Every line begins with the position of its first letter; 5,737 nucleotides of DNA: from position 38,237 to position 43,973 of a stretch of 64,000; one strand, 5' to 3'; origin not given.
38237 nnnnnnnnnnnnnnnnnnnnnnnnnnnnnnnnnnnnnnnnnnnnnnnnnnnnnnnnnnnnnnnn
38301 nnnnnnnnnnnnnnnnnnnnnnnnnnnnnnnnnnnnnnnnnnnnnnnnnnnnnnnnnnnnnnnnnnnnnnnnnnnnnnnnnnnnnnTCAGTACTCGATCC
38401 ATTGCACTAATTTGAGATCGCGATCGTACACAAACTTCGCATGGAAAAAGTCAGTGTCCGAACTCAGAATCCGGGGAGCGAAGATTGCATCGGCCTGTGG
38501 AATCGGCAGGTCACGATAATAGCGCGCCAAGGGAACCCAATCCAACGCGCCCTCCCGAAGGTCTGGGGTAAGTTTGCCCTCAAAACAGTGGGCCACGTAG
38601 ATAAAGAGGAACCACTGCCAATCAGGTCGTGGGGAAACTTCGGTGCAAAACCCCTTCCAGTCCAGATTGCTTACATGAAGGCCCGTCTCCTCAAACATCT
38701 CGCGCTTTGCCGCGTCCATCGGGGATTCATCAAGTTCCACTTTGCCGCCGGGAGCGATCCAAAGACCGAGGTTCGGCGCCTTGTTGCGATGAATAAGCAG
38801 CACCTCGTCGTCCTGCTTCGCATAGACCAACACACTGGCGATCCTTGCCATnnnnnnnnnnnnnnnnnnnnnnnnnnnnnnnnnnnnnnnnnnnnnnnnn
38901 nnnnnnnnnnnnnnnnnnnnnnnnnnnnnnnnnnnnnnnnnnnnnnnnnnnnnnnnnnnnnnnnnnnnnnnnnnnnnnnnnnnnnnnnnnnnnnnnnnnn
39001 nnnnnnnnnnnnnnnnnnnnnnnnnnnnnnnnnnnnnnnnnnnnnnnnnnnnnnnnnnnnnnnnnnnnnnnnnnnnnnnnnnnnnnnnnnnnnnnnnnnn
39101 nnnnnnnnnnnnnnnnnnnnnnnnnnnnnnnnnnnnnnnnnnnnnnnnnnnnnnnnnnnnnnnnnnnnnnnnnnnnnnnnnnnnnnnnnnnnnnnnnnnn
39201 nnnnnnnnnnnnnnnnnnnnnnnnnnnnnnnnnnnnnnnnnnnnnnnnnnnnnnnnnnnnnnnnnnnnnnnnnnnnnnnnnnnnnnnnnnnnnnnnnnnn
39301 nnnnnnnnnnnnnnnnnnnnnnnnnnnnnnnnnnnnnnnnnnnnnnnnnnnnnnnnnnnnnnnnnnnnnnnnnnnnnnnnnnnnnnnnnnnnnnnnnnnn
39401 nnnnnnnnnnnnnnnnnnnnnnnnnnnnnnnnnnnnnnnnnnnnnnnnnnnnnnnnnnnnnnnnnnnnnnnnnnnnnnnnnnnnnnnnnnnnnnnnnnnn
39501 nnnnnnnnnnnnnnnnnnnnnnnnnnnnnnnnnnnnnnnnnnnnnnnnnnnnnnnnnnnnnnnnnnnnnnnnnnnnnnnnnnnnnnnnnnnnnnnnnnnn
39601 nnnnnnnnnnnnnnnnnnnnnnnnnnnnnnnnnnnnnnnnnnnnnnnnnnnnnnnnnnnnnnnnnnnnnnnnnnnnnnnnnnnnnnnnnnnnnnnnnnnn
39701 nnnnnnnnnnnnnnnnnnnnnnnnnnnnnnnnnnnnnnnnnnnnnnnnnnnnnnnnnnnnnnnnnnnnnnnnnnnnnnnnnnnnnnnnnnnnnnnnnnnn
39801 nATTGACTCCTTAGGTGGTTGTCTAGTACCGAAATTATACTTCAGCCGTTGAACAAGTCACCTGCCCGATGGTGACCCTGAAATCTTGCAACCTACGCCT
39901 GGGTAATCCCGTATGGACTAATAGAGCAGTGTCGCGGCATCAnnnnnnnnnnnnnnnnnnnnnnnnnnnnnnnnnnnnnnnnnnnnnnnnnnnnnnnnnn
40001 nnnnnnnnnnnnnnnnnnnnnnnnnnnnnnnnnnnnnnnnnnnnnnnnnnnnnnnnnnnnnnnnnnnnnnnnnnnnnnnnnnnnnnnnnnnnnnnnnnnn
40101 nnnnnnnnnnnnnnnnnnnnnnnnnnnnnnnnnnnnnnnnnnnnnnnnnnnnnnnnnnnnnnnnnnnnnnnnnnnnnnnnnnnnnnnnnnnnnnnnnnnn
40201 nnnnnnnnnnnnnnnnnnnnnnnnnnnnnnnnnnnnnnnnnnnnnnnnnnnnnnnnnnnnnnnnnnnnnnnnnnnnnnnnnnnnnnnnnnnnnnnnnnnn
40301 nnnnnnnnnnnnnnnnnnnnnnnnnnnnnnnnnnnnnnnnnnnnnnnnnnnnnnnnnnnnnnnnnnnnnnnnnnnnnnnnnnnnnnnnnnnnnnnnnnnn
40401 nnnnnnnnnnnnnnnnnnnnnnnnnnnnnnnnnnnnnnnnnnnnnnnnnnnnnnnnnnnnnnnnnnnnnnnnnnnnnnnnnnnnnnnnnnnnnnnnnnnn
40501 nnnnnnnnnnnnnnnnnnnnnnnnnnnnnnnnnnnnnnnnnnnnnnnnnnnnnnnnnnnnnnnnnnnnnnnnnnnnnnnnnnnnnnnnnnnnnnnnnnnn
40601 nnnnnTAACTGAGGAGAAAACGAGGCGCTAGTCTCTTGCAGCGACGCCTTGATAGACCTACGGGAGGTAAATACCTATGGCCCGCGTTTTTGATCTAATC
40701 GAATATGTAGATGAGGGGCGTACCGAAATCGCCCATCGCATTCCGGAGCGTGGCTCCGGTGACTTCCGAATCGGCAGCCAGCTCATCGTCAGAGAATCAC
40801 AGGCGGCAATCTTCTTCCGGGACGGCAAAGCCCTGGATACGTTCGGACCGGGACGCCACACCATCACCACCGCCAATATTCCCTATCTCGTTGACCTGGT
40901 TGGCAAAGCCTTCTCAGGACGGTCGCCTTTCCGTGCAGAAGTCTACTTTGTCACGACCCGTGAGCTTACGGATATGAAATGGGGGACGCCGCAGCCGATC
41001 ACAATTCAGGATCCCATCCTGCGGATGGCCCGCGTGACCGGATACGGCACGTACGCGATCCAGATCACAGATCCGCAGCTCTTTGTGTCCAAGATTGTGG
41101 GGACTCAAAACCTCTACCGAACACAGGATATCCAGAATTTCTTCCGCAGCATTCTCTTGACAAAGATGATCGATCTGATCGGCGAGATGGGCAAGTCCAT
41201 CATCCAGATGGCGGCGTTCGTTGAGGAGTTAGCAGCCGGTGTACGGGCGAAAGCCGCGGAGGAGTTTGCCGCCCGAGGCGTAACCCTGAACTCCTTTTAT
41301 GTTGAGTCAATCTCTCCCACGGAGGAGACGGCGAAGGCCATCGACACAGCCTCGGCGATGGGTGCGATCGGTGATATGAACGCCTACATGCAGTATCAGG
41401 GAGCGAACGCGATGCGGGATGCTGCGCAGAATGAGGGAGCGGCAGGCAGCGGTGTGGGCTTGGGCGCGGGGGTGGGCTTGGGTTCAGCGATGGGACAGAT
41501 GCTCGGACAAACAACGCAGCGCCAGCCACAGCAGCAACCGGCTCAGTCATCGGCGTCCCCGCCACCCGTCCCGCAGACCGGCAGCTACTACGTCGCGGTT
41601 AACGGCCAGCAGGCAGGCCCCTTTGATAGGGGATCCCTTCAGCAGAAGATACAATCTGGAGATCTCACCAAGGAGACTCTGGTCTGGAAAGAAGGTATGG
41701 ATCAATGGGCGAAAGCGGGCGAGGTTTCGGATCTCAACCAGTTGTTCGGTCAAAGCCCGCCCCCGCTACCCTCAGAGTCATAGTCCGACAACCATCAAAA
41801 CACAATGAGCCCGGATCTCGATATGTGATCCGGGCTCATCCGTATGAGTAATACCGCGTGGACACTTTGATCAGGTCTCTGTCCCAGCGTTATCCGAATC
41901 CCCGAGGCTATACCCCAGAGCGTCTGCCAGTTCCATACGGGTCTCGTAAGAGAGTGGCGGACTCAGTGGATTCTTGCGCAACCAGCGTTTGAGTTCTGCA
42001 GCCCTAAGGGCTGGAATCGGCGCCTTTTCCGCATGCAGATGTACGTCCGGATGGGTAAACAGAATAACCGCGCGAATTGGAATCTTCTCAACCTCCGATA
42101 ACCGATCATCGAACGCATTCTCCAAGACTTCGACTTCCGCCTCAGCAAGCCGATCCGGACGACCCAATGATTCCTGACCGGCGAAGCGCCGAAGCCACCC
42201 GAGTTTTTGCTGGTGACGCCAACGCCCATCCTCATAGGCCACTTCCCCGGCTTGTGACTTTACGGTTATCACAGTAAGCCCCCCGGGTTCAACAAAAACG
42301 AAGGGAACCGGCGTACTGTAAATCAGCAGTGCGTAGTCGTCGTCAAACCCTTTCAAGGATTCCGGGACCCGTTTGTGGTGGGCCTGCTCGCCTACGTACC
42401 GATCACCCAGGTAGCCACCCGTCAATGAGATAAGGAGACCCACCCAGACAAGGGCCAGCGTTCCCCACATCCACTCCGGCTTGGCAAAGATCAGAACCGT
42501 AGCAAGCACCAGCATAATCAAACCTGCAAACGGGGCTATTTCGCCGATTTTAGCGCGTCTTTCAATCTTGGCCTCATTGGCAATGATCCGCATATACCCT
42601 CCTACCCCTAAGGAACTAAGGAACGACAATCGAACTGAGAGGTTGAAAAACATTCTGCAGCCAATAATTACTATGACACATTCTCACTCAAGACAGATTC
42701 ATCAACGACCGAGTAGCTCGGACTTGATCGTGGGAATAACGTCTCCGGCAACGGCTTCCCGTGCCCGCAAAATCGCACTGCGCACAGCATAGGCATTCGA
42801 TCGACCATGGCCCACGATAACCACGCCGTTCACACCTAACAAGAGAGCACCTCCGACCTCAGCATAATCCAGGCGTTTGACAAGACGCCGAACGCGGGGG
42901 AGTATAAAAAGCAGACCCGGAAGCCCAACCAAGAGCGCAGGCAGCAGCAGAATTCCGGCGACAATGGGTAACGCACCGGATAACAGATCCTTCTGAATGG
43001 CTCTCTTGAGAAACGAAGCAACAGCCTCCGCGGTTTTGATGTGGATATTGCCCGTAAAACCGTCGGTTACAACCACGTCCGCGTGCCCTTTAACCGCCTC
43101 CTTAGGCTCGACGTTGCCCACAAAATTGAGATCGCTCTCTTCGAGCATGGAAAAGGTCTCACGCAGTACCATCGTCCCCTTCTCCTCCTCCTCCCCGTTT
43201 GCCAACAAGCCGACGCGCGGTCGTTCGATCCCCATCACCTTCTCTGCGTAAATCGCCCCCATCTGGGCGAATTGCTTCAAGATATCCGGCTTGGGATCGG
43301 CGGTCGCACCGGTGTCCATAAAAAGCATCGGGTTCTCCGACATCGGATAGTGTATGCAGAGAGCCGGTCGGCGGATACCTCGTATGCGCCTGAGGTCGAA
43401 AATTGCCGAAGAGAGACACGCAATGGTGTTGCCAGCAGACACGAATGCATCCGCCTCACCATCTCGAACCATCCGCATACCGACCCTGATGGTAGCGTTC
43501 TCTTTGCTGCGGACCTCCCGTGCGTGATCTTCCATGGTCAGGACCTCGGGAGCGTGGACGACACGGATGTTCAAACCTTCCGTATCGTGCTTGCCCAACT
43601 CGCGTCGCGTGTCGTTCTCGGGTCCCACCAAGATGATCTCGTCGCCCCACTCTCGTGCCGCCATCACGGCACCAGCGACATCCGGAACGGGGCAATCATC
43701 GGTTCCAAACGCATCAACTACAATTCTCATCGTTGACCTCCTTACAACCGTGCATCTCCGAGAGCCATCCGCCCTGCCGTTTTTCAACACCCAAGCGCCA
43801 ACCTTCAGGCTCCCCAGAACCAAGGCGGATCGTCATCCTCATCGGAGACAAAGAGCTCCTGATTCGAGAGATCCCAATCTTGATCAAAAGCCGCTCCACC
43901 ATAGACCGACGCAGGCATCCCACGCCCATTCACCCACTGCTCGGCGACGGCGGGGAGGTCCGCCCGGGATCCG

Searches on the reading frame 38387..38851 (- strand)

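Call 40: search_protein_families(library=pfam, proteins=[window:38387-38851:-], max_evalue=0.0001)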
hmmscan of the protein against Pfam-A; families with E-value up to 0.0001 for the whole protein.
window:38387-38851:- (154 aa): 2 families
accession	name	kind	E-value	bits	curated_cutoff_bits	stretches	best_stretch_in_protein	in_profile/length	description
PF00293.34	NUDIX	-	3.2e-21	76.2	21.1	1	5-121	6-127/134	NUDIX domain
PF14815.12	NUDIX_4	-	7.5e-06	26.2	35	1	7-122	2-108/113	NUDIX domain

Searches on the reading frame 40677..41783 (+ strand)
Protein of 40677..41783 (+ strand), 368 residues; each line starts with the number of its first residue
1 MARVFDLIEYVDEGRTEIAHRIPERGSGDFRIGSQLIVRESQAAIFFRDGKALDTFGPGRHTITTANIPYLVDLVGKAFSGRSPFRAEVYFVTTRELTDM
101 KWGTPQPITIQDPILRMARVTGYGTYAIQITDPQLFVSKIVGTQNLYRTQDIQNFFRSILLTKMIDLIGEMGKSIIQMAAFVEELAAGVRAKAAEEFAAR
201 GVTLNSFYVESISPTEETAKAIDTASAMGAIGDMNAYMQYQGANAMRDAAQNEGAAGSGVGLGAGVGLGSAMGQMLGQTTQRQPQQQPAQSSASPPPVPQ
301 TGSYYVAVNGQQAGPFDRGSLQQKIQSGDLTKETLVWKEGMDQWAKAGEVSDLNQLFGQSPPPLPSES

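Call 40: search_protein_families(library=pfam, proteins=[window:40677-41783:+], max_evalue=0.0001)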
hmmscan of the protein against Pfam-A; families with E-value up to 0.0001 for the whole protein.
window:40677-41783:+ (368 aa): 3 families
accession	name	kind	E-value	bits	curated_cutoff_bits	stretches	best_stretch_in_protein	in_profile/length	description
PF13421.11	Band_7_1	-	8.6e-58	195.9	24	1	27-229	8-210/211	SPFH domain-Band 7 family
PF14237.11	GYF_2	-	3e-20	72.2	25.8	1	304-353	1-50/50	GYF domain 2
PF01145.31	Band_7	-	2.7e-12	47.5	23.6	1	37-232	2-165/176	SPFH domain / Band 7 family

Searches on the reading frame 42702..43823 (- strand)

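Call 40: search_protein_families(library=pfam, proteins=[window:42702-43823:-], max_evalue=0.0001)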
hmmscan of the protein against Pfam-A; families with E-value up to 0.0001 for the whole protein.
window:42702-43823:- (373 aa): 2 families
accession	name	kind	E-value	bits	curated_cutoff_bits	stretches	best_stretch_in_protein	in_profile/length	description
PF02504.20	FA_synthesis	-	1.6e-86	290.8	29.1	1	32-363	1-322/324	Fatty acid synthesis protein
PF01515.24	PTA_PTB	-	1.1e-05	25.4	24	0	102-211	95-205/319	Phosphate acetyl/butaryl transferase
